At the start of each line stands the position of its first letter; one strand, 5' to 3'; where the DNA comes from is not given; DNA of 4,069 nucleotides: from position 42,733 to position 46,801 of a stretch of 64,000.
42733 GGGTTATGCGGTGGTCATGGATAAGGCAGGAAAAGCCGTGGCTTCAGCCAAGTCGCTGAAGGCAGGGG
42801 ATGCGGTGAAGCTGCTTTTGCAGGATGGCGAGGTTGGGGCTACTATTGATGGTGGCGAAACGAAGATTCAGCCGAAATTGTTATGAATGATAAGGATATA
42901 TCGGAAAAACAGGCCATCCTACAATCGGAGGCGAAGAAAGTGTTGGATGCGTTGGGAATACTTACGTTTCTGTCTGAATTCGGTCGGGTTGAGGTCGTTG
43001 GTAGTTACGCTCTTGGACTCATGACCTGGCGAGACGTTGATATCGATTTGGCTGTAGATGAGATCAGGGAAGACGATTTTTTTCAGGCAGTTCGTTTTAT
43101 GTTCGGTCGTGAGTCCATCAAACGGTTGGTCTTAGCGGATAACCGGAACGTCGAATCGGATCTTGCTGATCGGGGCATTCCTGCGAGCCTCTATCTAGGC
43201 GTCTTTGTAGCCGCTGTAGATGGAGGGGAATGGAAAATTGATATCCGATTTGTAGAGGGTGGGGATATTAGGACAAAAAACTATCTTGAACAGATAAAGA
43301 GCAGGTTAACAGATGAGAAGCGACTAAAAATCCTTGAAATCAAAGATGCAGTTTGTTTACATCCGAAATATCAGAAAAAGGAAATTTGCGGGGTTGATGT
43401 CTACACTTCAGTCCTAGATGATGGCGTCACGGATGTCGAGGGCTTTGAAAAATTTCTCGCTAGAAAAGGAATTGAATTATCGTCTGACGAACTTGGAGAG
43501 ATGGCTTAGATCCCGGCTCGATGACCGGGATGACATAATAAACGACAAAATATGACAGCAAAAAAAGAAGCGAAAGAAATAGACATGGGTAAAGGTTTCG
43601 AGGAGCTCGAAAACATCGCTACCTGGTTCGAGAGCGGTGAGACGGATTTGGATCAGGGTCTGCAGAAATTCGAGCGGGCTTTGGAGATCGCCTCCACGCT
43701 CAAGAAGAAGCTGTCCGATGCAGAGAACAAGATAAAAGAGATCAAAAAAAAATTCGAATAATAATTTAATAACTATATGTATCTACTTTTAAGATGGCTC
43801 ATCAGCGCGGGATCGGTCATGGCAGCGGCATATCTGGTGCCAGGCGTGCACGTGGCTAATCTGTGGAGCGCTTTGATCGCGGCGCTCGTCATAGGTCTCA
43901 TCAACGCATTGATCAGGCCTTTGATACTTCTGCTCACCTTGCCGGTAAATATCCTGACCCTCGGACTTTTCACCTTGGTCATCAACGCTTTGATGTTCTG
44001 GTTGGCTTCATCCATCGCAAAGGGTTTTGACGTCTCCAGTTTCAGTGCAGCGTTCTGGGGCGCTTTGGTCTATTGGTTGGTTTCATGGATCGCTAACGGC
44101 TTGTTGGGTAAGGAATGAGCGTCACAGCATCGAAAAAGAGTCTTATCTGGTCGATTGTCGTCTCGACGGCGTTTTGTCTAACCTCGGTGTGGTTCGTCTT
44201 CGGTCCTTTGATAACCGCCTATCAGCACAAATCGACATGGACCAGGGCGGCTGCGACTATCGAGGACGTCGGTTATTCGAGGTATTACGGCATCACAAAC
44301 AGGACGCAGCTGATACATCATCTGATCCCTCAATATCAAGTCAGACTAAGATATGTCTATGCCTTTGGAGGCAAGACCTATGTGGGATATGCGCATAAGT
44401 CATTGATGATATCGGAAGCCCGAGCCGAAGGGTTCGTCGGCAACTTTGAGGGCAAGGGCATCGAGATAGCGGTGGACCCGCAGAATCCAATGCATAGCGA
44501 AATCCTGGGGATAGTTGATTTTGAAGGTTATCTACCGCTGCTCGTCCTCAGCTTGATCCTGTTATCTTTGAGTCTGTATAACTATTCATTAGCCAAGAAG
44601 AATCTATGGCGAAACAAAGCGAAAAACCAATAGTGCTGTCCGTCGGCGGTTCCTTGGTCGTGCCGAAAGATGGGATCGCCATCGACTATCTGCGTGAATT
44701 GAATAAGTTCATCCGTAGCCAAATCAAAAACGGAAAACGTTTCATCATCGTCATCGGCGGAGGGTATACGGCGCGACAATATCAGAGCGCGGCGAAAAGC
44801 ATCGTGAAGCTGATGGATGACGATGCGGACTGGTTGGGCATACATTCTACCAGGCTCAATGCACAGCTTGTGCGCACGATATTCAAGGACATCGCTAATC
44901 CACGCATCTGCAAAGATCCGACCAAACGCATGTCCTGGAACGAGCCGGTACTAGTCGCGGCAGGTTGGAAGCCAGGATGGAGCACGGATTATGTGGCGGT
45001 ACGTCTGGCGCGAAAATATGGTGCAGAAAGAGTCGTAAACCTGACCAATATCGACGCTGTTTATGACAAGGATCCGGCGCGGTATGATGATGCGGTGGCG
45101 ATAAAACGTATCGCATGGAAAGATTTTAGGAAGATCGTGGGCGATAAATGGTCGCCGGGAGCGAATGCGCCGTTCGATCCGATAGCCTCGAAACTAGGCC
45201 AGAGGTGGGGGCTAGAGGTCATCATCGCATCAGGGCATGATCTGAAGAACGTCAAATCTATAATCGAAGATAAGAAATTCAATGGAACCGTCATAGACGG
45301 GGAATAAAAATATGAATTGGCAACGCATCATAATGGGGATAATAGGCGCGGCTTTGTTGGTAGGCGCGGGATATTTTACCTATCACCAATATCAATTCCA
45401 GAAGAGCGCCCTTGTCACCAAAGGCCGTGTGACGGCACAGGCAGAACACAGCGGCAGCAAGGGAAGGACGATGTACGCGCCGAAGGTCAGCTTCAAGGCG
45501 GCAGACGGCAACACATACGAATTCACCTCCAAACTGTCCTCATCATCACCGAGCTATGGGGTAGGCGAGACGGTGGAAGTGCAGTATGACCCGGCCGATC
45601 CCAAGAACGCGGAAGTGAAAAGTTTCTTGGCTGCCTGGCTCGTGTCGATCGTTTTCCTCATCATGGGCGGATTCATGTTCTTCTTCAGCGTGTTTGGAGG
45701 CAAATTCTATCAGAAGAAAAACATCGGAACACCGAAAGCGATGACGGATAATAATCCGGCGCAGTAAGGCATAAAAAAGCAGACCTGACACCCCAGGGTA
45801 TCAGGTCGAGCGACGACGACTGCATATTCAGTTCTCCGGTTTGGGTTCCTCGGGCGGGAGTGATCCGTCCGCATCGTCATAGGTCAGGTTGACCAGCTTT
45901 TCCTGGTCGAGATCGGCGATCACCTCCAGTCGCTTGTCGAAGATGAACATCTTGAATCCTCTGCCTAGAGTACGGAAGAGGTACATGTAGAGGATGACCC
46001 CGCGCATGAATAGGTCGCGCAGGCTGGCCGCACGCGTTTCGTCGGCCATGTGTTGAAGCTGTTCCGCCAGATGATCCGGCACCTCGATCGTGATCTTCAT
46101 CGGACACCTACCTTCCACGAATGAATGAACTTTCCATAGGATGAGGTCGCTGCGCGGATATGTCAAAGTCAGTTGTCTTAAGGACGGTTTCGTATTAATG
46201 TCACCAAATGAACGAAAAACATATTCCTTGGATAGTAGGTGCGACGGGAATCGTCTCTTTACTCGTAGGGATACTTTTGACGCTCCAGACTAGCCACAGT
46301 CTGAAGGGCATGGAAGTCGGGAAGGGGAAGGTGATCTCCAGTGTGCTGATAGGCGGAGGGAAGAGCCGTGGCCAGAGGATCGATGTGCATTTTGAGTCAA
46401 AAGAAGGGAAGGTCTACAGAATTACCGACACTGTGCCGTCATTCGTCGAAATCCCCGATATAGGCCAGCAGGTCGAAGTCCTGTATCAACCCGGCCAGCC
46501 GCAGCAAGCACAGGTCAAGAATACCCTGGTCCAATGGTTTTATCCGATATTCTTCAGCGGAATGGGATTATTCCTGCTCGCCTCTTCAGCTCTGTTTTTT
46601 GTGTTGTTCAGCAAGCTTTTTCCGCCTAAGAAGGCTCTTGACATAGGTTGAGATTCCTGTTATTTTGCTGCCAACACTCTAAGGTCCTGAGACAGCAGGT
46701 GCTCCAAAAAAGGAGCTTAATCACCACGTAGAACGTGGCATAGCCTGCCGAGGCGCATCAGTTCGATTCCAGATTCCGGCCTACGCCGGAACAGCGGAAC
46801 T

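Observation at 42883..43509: AT-rich nucleotidyltransferase-fold gene inserted between xseA and xseB with translational coupling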

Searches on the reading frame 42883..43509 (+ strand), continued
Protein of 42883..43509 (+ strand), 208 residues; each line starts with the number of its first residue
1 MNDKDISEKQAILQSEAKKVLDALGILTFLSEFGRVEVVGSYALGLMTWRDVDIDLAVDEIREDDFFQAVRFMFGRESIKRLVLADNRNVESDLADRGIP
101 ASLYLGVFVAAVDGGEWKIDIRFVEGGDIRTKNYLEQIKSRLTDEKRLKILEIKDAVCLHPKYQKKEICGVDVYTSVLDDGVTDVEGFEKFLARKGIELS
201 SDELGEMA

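Call 94: fold_search(model_id=the predicted structure, library=viral)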
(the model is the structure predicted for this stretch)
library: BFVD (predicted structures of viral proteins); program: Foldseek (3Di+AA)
matches with E <= 10: 1095; with E <= 0.001: 4
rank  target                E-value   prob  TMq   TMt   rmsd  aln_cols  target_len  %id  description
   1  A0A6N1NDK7            1.4e-05  1.00  0.52  0.47   6.3       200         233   14  Putative ORFan [Tupanvirus deep ocean]
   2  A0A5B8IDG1            3.1e-04  1.00  0.42  0.26  13.9       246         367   10  Uncharacterized protein [Mimiviridae sp. ChoanoV1]
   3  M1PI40                4.5e-04  1.00  0.31  0.23   7.2       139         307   13  Uncharacterized protein [Moumouvirus goulette]
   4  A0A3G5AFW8            5.0e-04  1.00  0.46  0.14   5.7       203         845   11  Endonuclease/exonuclease/phosphatase family [Hyperionvirus sp.]
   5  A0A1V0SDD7            1.2e-03  1.00  0.35  0.20   5.8       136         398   10  Uncharacterized protein [Indivirus ILV1]
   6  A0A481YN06            1.4e-03  1.00  0.37  0.23   6.9       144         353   19  DNA-directed DNA polymerase [Pithovirus LCDPAC01]
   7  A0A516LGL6            1.5e-03  0.98  0.37  0.09  11.6       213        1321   13  (no name in the UniProt tables at hand)
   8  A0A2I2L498            1.6e-03  1.00  0.34  0.22   5.7       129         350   16  Uncharacterized protein [Orpheovirus IHUMI-LCC2]
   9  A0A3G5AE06            1.7e-03  0.97  0.32  0.29  11.6       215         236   10  Uncharacterized protein [Satyrvirus sp.]
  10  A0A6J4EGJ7            1.8e-03  1.00  0.33  0.24   5.2       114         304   17  (no name in the UniProt tables at hand)
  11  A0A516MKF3            2.0e-03  0.97  0.32  0.15  10.0       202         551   11  (no name in the UniProt tables at hand)
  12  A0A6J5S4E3            2.1e-03  0.98  0.36  0.20  11.7       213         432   12  RelA/SpoT [uncultured Caudovirales phage]
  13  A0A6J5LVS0            2.2e-03  0.96  0.32  0.12  12.3       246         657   10  Uncharacterized protein [uncultured Caudovirales phage]
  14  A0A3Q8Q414            2.7e-03  1.00  0.29  0.54   6.6       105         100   10  Uncharacterized protein [Sulfolobales Beppu rod-shaped virus 1]
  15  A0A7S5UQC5            3.0e-03  1.00  0.40  0.53   8.6       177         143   10  Uncharacterized protein [Rhizobium phage RHph_TM34]
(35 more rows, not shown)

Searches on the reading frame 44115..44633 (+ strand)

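Call 4: search_protein_families(library=pfam, proteins=[window:44115-44633:+], max_evalue=0.1)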
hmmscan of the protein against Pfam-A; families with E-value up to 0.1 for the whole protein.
window:44115-44633:+ (172 aa): 1 family
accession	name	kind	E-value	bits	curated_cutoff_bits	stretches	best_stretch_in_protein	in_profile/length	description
PF12158.14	DUF3592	-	6.9e-05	23.9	25.3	1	74-130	24-79/84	Domain of unknown function (DUF3592)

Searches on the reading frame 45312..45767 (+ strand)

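Call 77: search_protein_families(library=pfam, proteins=[window:45312-45767:+], max_evalue=0.01)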
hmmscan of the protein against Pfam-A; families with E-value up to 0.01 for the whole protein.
window:45312-45767:+ (151 aa): 3 families
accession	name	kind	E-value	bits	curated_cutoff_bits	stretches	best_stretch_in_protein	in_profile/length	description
PF12158.14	DUF3592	-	1.4e-12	48.6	25.3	1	36-105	1-82/84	Domain of unknown function (DUF3592)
PF17231.7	DUF5305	-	0.0032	17.4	29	1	35-126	53-141/217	Family of unknown function (DUF5305)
PF22852.1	SoxE_N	-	0.0056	16.9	27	1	6-29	10-33/48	Sulfocyanin, N-terminal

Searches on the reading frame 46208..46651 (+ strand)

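Call 77: search_protein_families(library=pfam, proteins=[window:46208-46651:+], max_evalue=0.01)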
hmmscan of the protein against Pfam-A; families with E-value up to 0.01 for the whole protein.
window:46208-46651:+ (147 aa): 1 family
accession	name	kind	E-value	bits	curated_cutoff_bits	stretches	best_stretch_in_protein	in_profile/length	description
PF12158.14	DUF3592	-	7.8e-05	23.7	25.3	1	40-104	3-80/84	Domain of unknown function (DUF3592)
